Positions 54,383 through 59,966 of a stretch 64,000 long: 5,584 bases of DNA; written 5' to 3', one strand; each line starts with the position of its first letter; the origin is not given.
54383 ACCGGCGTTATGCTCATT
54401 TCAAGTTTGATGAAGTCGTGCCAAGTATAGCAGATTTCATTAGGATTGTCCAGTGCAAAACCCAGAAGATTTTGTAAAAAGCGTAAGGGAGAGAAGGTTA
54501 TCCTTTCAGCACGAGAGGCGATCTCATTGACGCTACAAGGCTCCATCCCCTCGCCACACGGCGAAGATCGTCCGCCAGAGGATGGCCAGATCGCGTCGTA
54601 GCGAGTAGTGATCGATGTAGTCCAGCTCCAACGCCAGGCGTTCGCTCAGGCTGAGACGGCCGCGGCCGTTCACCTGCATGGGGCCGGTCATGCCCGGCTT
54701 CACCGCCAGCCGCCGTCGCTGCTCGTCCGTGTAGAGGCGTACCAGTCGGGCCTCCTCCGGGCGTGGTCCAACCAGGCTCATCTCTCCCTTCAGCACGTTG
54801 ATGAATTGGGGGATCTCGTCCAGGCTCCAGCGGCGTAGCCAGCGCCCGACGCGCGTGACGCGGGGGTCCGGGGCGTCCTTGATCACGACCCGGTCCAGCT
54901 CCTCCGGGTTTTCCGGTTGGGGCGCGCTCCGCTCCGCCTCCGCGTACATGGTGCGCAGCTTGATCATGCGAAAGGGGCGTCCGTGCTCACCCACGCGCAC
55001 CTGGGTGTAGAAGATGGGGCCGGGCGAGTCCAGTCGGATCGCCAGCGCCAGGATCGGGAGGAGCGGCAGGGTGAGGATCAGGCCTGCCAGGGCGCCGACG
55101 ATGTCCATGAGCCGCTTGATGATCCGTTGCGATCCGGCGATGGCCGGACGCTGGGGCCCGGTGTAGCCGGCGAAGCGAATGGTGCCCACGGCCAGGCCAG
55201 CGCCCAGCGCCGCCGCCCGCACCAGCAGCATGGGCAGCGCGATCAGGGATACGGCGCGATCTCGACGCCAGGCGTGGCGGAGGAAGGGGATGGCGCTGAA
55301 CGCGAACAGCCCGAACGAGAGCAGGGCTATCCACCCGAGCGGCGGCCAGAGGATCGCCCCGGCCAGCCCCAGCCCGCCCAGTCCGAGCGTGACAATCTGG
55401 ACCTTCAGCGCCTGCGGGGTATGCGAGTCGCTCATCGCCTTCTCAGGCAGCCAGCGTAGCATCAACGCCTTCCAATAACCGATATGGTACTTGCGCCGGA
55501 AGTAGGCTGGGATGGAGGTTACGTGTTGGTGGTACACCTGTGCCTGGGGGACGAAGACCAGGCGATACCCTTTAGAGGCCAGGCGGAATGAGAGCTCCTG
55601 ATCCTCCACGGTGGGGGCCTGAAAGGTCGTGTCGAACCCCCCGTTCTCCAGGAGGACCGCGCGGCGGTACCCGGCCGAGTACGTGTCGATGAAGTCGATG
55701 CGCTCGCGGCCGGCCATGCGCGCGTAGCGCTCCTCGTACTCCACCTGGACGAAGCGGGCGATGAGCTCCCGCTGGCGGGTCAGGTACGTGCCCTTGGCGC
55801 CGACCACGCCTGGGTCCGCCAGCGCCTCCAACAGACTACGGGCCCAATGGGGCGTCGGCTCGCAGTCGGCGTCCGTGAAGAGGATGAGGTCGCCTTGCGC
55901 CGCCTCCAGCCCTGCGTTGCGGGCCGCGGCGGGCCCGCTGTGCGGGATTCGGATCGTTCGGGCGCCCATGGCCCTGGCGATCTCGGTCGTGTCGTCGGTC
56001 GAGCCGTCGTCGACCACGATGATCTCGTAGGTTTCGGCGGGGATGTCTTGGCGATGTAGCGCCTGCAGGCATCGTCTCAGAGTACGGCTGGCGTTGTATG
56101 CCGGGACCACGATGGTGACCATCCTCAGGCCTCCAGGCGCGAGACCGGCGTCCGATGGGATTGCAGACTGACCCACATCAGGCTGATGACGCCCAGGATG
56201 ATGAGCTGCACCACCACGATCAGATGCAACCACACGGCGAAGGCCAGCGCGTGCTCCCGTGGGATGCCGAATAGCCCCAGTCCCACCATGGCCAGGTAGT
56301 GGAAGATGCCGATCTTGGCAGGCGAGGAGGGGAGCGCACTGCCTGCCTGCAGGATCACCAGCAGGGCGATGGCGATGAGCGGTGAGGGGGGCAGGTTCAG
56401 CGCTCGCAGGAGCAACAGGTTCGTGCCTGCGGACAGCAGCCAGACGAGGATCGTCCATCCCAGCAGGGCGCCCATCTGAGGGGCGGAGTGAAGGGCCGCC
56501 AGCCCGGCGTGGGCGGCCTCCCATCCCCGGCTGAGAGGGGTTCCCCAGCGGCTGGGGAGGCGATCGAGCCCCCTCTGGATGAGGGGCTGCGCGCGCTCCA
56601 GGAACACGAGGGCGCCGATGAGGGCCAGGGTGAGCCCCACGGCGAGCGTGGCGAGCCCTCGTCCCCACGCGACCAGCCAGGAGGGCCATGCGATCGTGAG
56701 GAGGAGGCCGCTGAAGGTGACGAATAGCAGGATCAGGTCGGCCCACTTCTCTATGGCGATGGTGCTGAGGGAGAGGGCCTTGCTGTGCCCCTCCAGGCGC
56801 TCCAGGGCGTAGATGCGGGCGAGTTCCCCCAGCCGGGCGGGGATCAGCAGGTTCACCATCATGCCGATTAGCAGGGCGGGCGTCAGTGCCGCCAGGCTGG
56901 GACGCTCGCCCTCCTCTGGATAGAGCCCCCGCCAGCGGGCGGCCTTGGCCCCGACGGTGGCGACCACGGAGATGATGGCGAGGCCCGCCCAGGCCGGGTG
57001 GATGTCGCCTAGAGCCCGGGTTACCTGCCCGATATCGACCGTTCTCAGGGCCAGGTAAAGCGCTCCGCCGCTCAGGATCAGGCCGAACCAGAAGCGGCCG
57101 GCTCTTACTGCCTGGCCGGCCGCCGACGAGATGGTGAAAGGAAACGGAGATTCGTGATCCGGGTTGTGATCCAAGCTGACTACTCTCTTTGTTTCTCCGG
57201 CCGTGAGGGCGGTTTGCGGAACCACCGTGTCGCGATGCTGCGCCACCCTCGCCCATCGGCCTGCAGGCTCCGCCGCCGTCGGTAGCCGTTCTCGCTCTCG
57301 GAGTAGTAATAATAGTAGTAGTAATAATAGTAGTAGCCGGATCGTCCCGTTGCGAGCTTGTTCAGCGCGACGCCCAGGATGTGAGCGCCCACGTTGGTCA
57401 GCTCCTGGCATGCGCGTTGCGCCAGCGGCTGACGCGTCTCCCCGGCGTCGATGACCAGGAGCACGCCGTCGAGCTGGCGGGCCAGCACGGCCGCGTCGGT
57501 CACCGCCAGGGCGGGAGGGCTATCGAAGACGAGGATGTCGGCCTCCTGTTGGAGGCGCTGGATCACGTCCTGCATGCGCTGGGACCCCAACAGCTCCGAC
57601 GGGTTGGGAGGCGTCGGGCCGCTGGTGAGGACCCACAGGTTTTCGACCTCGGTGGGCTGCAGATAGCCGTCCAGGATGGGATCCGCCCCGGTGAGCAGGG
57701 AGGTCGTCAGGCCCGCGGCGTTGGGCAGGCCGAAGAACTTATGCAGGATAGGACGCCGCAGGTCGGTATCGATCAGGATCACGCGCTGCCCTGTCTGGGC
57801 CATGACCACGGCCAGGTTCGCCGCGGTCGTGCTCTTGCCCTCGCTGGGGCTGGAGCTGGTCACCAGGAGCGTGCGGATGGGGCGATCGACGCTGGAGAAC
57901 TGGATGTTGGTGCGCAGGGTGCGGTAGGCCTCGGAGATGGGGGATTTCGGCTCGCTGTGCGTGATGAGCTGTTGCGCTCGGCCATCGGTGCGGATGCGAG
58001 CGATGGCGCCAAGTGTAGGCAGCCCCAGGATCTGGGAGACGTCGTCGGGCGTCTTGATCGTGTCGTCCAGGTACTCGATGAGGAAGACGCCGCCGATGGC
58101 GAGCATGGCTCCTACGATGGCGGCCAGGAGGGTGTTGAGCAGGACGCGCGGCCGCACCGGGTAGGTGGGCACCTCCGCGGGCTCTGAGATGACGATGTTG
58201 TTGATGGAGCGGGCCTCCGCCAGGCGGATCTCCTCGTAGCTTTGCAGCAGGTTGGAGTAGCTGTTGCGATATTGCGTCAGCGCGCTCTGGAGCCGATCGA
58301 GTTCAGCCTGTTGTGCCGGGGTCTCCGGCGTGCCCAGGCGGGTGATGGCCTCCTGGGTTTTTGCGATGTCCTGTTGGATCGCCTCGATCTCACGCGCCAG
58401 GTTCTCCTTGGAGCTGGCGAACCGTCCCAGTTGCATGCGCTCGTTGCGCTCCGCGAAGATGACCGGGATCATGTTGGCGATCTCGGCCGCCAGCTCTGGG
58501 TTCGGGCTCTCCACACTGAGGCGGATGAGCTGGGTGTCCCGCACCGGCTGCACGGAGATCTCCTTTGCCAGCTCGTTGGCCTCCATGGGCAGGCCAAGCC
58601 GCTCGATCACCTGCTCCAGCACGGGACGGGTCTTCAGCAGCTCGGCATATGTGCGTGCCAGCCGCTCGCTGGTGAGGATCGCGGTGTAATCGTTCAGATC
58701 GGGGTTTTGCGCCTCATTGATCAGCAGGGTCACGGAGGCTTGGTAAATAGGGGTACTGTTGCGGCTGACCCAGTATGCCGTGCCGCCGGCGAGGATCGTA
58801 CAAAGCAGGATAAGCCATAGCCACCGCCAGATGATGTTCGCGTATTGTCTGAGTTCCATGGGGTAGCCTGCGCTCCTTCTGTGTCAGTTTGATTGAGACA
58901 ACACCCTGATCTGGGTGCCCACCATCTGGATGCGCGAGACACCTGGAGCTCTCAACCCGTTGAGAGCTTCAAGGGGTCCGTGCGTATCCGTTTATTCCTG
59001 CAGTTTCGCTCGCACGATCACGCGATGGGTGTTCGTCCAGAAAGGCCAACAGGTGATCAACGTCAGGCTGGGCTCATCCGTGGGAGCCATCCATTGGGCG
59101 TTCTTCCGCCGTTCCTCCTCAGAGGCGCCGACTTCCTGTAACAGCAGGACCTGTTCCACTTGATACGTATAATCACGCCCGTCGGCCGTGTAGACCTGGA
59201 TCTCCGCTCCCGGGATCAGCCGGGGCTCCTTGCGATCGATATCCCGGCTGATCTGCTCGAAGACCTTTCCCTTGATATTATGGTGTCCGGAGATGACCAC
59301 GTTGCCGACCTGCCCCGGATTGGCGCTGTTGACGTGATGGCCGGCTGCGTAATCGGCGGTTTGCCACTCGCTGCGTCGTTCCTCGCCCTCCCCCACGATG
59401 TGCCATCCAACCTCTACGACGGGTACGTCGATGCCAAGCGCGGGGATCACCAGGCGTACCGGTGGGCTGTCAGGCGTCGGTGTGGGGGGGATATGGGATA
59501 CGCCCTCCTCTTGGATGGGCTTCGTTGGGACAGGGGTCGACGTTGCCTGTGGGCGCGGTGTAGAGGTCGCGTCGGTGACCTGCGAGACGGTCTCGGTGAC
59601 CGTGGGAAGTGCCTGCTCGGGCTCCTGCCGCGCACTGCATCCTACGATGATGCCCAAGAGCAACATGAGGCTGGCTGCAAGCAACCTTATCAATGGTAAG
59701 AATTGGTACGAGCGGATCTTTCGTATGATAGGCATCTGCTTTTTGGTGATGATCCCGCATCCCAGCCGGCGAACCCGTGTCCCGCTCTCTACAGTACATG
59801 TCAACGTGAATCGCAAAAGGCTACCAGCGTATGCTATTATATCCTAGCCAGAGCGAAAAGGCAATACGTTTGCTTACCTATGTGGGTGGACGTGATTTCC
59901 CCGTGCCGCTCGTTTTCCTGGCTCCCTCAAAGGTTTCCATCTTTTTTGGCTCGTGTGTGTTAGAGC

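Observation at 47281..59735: Long minus-strand envelope/exopolysaccharide operon that carries a PEP-CTERM protein and a sortase, but no exosortase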

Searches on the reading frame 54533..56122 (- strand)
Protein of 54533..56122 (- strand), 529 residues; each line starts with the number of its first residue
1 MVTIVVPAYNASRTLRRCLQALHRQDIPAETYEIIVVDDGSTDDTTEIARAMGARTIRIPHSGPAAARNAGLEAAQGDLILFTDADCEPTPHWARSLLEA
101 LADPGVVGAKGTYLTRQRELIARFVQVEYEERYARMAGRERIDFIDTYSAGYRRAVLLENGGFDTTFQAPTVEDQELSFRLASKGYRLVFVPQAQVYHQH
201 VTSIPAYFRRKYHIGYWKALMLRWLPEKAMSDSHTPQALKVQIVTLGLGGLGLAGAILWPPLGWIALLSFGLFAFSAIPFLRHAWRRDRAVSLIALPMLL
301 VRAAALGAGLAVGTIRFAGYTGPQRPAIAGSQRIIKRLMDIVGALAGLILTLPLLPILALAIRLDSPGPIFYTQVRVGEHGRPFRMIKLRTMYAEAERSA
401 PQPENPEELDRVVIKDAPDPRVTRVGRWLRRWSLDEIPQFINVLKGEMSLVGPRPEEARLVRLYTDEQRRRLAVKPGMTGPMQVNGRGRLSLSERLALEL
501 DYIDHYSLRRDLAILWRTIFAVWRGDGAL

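Call 7: search_protein_families(library=ncbifam, proteins=[window:54533-56122:-], max_evalue=0.01)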
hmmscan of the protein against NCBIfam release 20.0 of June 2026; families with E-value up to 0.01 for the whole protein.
window:54533-56122:- (529 aa): 40 families (the best 25 are shown)
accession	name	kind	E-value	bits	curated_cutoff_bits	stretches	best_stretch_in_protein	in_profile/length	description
TIGR03025.1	EPS_sugtrans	subfamily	2.2e-82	277.7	295.55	1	324-528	246-444/445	exopolysaccharide biosynthesis polyprenyl glycosylphosphotransferase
TIGR03023.1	WcaJ_sugtrans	equivalog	6.1e-69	233.5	410.75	1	327-528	254-452/453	undecaprenyl-phosphate glucose phosphotransferase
TIGR03022.1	WbaP_sugtrans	subfamily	8.1e-61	206.6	403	1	331-528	254-455/456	undecaprenyl-phosphate galactose phosphotransferase WbaP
NF041877.1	EPS_EpsZ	equivalog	6.2e-60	203.1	800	1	329-528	259-458/459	exopolysaccharide biosynthesis polyisoprenyl-phosphate hexose-1-phosphate transferase EpsZ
NF052601.1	undeca_RfbP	equivalog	9.9e-51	172.4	330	1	331-522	40-235/244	undecaprenyl-phosphate galactose phosphotransferase family protein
TIGR03013.1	EpsB_2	subfamily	2.3e-49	168.7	393.35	1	332-527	251-441/443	TIGR03013 family XrtA/PEP-CTERM system glycosyltransferase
TIGR03965.1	mycofact_glyco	equivalog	1.5e-48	165.8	280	1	2-243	76-324/467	mycofactocin biosynthesis glycosyltransferase MftF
NF041875.1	EPS_EpsD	equivalog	1.4e-39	136.4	370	1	2-220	1-229/325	exopolysaccharide biosynthesis glycosyltransferase EpsD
NF007518.0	PRK10124.1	equivalog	2.1e-37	129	684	1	328-521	266-456/464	undecaprenyl-phosphate glucose phosphotransferase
NF011751.0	PRK15204.1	equivalog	1.1e-36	126.5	907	1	331-528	275-475/476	undecaprenyl-phosphate galactose phosphotransferase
NF050817.1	PolSacchBiosHfsE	equivalog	4.4e-36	124.6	750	1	331-520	267-457/467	polysaccharide biosynthesis protein HfsE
NF045514.1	glycotran_HepC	equivalog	3.9e-27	95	140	1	332-455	113-211/220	heterocyst development glycosyltransferase HepC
TIGR04283.1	glyco_like_mftF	equivalog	2.2e-21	76.5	182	1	3-193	2-180/221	TIGR04283 family arsenosugar biosynthesis glycosyltransferase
NF007482.0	PRK10073.1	equivalog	2.6e-18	66.2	423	1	2-100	8-109/334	glycosyltransferase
TIGR03937.1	PgaC_IcaA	equivalog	2.7e-15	56.3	422.3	1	1-198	46-250/407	poly-beta-1,6-N-acetyl-D-glucosamine synthase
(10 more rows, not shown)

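Call 8: search_protein_families(library=pfam, proteins=[window:54533-56122:-], max_evalue=0.01)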
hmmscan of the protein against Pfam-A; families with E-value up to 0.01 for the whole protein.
window:54533-56122:- (529 aa): 6 families
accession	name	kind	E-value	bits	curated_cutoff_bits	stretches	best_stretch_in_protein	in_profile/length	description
PF02397.22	Bac_transf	-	1.4e-62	210.8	27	1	336-523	1-178/179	Bacterial sugar transferase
PF00535.33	Glycos_transf_2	-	6.8e-34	117.7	23.3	1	3-156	1-163/168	Glycosyl transferase family 2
PF13641.12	Glyco_tranf_2_3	-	1.4e-22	81.3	27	1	2-211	3-224/230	Glycosyltransferase like family 2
PF10111.15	Glyco_tranf_2_2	-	3.3e-15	56.7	27.3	2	4-90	2-95/276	Glycosyltransferase like family 2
PF13632.12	Glyco_trans_2_3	-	2.6e-12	47.4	27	1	80-291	2-183/198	Glycosyl transferase family group 2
PF13506.12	Glyco_transf_21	-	3.4e-09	36.8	21.7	1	70-210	24-168/174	Glycosyl transferase family 21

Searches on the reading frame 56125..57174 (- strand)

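Call 7: search_protein_families(library=ncbifam, proteins=[window:56125-57174:-], max_evalue=0.01)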
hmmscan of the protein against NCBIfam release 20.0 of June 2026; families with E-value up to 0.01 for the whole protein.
window:56125-57174:- (349 aa): 1 family
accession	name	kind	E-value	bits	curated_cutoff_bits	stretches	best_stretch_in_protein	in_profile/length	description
TIGR00374.1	TIGR00374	subfamily_domain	1.1e-14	54.6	43.2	1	40-339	9-317/323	flippase-like domain-containing protein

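Call 8: search_protein_families(library=pfam, proteins=[window:56125-57174:-], max_evalue=0.01)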
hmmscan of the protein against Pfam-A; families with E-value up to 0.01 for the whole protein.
window:56125-57174:- (349 aa): 1 family
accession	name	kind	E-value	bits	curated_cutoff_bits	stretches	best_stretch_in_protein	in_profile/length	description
PF03706.18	LPG_synthase_TM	-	1e-42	147.1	33.4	1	29-328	2-302/302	Lysylphosphatidylglycerol synthase TM region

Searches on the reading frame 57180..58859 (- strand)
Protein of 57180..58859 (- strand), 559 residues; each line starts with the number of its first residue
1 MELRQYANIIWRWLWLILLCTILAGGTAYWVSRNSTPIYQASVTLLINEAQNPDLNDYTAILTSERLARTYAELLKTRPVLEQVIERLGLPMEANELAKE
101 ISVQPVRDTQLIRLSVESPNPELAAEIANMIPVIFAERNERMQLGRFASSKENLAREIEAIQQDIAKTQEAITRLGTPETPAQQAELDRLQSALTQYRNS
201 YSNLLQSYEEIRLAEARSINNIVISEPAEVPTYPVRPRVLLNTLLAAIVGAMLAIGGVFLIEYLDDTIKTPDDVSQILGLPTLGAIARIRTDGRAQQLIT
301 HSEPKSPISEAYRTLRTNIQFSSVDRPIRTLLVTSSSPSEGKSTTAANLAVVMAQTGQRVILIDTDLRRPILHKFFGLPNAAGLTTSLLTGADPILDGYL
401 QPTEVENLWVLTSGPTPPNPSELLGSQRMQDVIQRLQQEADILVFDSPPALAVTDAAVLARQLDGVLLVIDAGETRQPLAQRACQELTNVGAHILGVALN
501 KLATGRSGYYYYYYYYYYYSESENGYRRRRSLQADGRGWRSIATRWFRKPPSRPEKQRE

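Call 7: search_protein_families(library=ncbifam, proteins=[window:57180-58859:-], max_evalue=0.01)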
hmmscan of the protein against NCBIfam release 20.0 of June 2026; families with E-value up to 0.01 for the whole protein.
window:57180-58859:- (559 aa): 23 families
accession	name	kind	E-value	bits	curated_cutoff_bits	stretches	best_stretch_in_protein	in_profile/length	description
TIGR01007.1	eps_fam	subfamily_domain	3.7e-60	202.9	108.05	1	310-515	1-203/204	polysaccharide biosynthesis tyrosine autokinase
NF008568.0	PRK11519.1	equivalog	1.8e-56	191.8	1068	1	180-520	365-716/720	tyrosine-protein kinase Wzc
TIGR01005.1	eps_transp_fam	subfamily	2.1e-55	188.2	411.7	2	302-526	520-742/754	exopolysaccharide transport protein family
NF007350.0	PRK09841.1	equivalog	1.1e-54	185.8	1248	1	180-524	365-725/726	tyrosine-protein kinase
TIGR03018.1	pepcterm_TyrKin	hypoth_equivalog_domain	3.9e-41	140.7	230.65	1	298-499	1-206/207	XrtA-associated tyrosine autokinase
TIGR03029.1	EpsG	equivalog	8.6e-38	130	313.8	1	295-500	70-273/274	chain length determinant protein tyrosine kinase EpsG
TIGR01006.1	polys_exp_MPA1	subfamily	1.1e-29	103.5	296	2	2-138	9-147/226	CspC family polysaccharide chain length determinant protein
TIGR03007.1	pepcterm_ChnLen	equivalog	8.2e-23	80.4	278.85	2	149-296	317-470/498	XrtA system polysaccharide chain length determinant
TIGR03017.1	EpsF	equivalog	9.1e-19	67.5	422.75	2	184-286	341-443/444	chain length determinant protein EpsF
TIGR01969.1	minD_arch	subfamily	1.4e-12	47.4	201.75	1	331-503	3-171/251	cell division ATPase MinD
TIGR01968.1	minD_bact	equivalog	1.3e-09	37.8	212.9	1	330-451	3-123/261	septum site-determining protein MinD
TIGR03815.1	CpaE_hom_Actino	equivalog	3.5e-08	33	154.45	1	331-493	114-275/340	septum site-determining protein Ssd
NF041546.1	ParA_partition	equivalog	3.9e-08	33.1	180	1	341-366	12-37/203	ParA family partition ATPase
NF041136.1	MrpORP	equivalog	9e-07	28.5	450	1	330-382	7-59/365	iron-sulfur cluster carrier protein MrpORP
TIGR03371.1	cellulose_yhjQ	equivalog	1.9e-05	24.3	157.85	1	333-489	6-163/246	cellulose biosynthesis protein BcsQ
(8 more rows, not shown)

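Call 8: search_protein_families(library=pfam, proteins=[window:57180-58859:-], max_evalue=0.01)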
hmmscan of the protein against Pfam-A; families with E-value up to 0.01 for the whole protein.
window:57180-58859:- (559 aa): 8 families
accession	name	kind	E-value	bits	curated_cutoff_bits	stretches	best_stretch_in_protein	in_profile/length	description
PF02706.20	Wzz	-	1.1e-11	45.4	25.5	1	2-87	4-90/91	Chain length determinant protein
PF13807.11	GNVR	-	9.5e-11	41.9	27.7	1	183-260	3-79/82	G-rich domain on putative tyrosine kinase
PF01656.29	CbiA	-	5e-09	36.6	25.4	1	333-439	3-68/125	CobQ/CobB/MinD/ParA nucleotide binding domain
PF10609.15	ParA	-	5.1e-09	36.3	27.1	1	331-500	6-173/246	NUBPL iron-transfer P-loop NTPase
PF13614.12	AAA_31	-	2.7e-08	34.4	27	1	341-471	14-148/177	AAA domain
PF09140.17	MipZ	-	1.2e-06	28.5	20.7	1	340-449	12-109/262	ATPase MipZ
PF00142.24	Fer4_NifH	-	0.0032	17.4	25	0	341-366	12-37/271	4Fe-4S iron sulfur cluster binding proteins, NifH/frxC family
PF08433.16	KTI12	-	0.0061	16.5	22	0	331-367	3-39/271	Chromatin associated protein KTI12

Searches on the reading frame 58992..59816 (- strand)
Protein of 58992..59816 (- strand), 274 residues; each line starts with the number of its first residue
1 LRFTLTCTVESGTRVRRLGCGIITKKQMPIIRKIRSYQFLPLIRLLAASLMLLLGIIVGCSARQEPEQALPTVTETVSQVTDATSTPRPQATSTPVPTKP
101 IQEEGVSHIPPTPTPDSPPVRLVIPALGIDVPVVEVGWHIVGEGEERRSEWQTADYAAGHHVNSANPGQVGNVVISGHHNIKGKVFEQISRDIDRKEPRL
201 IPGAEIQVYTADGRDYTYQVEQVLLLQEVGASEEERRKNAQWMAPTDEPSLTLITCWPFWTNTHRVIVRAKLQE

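Call 7: search_protein_families(library=ncbifam, proteins=[window:58992-59816:-], max_evalue=0.01)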
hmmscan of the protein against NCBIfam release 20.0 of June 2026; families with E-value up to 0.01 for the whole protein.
window:58992-59816:- (274 aa): 8 families
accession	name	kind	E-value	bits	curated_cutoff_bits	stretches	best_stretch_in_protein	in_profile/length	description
NF033747.1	class_E_sortase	subfamily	4.1e-16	59.4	160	1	105-273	63-206/211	class E sortase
NF033748.1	class_F_sortase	subfamily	1.1e-13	51.1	166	1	112-262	4-139/155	class F sortase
NF058671.1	sortase_SrtD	exception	4.8e-08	32.9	140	1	153-270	86-185/187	class D sortase, LPxTATN-specific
TIGR03784.1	marine_sortase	equivalog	4.2e-07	29.8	158.25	1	155-263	75-163/174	class GN sortase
NF033746.1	class_D_sortase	subfamily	5e-07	29.6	165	1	155-271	34-132/135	class D sortase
TIGR01076.1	sortase_fam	subfamily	1e-05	25.3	39.35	1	154-271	23-126/136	sortase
NF033745.1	class_C_sortase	subfamily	1.2e-05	25.1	160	1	200-271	157-219/220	class C sortase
NF041057.1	Rcas_1661_fam_Se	equivalog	0.0023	17.5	190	1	50-120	2-70/247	Rcas_1661 family thioredoxin-like (seleno)lipoprotein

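Call 8: search_protein_families(library=pfam, proteins=[window:58992-59816:-], max_evalue=0.01)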
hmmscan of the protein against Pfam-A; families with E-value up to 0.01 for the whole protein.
window:58992-59816:- (274 aa): 1 family
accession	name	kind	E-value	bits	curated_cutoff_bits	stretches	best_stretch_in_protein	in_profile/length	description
PF04203.18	Sortase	-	2.6e-25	89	26.6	1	122-272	1-124/125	Sortase domain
